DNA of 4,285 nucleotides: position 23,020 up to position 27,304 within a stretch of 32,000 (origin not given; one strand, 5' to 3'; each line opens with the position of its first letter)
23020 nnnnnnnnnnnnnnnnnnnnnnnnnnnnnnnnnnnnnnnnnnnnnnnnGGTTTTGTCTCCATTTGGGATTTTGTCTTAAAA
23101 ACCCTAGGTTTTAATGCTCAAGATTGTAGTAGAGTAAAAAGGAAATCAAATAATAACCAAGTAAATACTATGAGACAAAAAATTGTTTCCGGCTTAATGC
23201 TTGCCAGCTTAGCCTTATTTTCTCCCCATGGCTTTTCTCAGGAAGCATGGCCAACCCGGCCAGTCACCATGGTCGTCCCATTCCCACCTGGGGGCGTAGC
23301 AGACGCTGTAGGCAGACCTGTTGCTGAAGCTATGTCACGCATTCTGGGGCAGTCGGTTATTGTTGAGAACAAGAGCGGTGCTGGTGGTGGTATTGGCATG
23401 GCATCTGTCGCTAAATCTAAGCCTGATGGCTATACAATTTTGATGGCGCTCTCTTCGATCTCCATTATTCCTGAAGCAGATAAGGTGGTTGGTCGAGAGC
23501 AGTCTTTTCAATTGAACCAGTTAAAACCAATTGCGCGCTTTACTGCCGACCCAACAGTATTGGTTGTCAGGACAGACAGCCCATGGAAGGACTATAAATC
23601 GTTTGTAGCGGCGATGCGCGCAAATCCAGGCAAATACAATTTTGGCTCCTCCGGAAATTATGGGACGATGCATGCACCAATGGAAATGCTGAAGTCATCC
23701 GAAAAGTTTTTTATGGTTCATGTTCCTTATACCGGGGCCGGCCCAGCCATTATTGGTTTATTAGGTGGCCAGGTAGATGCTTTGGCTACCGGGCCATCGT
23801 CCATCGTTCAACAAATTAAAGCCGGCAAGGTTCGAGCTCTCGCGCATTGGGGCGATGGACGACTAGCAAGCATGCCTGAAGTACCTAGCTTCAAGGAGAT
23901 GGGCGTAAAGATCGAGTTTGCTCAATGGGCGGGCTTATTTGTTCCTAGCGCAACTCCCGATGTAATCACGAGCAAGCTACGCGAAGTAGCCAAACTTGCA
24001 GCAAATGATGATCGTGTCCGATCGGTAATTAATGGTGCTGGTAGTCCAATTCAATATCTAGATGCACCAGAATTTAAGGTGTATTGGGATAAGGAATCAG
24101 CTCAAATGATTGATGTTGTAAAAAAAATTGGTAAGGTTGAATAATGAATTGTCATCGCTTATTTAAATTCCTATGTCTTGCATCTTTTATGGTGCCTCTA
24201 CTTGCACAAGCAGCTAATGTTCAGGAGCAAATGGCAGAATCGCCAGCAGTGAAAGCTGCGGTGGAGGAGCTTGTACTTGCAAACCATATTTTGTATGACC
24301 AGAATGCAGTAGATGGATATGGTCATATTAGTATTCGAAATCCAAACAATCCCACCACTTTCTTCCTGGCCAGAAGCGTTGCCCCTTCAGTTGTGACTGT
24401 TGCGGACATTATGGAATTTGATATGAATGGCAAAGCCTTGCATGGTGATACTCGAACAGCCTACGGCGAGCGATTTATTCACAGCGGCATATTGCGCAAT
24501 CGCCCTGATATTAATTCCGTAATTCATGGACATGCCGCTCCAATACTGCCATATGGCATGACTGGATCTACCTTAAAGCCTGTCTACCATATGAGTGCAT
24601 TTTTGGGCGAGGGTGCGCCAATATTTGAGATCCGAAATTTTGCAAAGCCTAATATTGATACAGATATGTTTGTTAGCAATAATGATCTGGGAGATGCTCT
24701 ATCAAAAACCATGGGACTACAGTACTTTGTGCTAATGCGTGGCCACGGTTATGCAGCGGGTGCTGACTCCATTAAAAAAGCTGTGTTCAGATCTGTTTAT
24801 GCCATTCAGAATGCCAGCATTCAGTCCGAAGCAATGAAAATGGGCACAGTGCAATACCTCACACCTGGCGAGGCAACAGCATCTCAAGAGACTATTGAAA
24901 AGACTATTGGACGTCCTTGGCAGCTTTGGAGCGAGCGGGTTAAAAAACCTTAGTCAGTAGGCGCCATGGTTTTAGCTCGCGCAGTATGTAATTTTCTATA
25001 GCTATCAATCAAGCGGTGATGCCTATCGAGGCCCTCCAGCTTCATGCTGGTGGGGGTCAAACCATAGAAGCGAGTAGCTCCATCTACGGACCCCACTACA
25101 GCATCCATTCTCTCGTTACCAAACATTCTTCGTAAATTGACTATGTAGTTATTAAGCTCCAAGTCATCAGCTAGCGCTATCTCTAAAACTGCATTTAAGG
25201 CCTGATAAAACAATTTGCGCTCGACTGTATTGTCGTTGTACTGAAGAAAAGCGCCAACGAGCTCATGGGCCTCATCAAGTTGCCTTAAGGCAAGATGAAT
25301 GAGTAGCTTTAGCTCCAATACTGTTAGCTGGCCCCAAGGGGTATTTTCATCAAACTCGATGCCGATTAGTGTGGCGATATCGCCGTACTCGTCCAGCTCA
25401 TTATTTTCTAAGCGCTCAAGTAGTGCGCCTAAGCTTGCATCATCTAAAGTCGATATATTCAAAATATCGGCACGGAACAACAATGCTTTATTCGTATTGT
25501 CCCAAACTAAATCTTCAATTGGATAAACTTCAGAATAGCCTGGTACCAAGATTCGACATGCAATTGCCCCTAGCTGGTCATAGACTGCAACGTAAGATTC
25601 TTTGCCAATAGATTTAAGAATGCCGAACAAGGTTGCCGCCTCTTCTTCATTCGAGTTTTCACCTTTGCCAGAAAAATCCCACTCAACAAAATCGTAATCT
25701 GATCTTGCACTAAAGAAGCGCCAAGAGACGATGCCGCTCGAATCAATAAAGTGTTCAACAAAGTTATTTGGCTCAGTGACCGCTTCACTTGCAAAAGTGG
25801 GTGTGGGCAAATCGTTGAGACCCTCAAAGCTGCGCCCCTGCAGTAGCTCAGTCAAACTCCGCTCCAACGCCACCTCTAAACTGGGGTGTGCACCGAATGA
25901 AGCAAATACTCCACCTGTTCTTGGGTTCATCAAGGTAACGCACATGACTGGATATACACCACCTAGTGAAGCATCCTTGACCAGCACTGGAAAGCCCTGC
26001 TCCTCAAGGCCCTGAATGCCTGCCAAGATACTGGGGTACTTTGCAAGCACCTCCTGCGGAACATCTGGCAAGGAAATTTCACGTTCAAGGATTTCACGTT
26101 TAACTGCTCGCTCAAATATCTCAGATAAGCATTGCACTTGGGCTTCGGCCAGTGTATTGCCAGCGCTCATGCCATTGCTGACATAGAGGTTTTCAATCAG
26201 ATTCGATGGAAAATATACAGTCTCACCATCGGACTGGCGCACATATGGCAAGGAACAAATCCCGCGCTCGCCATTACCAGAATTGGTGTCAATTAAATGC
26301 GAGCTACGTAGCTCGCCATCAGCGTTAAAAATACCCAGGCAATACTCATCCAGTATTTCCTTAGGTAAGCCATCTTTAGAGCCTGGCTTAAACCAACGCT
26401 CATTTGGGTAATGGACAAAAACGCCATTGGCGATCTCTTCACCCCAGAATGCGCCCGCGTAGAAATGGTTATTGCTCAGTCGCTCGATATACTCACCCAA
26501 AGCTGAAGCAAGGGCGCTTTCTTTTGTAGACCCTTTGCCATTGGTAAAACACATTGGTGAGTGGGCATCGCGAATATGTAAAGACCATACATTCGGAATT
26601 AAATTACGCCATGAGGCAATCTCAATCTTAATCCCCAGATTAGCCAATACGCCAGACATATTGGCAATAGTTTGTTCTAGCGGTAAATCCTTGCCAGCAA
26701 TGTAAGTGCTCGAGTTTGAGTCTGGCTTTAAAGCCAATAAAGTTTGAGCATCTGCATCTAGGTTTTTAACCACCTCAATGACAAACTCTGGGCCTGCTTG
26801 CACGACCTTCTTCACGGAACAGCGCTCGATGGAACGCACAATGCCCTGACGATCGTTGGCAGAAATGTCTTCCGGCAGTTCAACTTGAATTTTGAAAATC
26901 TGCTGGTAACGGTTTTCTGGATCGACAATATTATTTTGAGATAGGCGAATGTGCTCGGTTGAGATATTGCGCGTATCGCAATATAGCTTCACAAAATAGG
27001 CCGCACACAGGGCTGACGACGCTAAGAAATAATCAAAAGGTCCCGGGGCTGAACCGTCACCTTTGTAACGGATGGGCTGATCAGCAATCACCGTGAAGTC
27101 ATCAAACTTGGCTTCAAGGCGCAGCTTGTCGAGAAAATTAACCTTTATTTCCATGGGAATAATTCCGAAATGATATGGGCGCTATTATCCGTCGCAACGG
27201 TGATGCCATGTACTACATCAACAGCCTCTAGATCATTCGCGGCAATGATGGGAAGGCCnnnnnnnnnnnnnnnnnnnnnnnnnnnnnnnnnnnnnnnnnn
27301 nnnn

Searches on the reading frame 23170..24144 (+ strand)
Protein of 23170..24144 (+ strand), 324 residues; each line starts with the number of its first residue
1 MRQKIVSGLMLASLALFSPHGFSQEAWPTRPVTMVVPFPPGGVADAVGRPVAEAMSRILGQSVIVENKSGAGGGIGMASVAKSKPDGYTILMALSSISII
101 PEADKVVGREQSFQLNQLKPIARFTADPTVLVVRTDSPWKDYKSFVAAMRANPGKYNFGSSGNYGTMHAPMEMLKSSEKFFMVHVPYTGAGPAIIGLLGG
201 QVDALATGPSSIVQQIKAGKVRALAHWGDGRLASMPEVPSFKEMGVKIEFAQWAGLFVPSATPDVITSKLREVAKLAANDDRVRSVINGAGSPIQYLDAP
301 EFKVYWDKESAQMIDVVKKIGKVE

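Call 95: search_protein_families(library=pfam, proteins=[window:23170-24144:+], max_evalue=0.0001)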
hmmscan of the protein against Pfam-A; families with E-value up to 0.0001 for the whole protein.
window:23170-24144:+ (324 aa): 1 family
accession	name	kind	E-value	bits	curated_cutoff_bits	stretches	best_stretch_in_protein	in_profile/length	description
PF03401.19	TctC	-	8.7e-62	209.6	27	1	48-321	2-273/274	Tripartite tricarboxylate transporter family receptor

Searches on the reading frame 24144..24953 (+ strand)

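Call 95: search_protein_families(library=pfam, proteins=[window:24144-24953:+], max_evalue=0.0001)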
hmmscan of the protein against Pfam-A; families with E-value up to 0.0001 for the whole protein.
window:24144-24953:+ (269 aa): 1 family
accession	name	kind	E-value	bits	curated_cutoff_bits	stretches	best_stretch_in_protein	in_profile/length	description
PF00596.27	Aldolase_II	-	3.4e-21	76.4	22.2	1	41-227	1-182/183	Class II Aldolase and Adducin N-terminal domain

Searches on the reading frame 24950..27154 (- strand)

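Call 95: search_protein_families(library=pfam, proteins=[window:24950-27154:-], max_evalue=0.0001)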
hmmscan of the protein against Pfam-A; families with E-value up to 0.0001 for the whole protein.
window:24950-27154:- (734 aa): 3 families
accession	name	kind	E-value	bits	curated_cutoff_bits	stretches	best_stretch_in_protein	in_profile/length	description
PF18381.7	YcaO_C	-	2.3e-69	233.2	26.1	1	557-728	1-172/172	YcaO cyclodehydratase C-terminal domain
PF02624.21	YcaO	-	2.4e-64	218.2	25.7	1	205-540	1-324/325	YcaO cyclodehydratase, ATP-ad Mg2+-binding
PF02566.24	OsmC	-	3e-08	34.4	27.5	1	32-126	1-99/100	OsmC-like protein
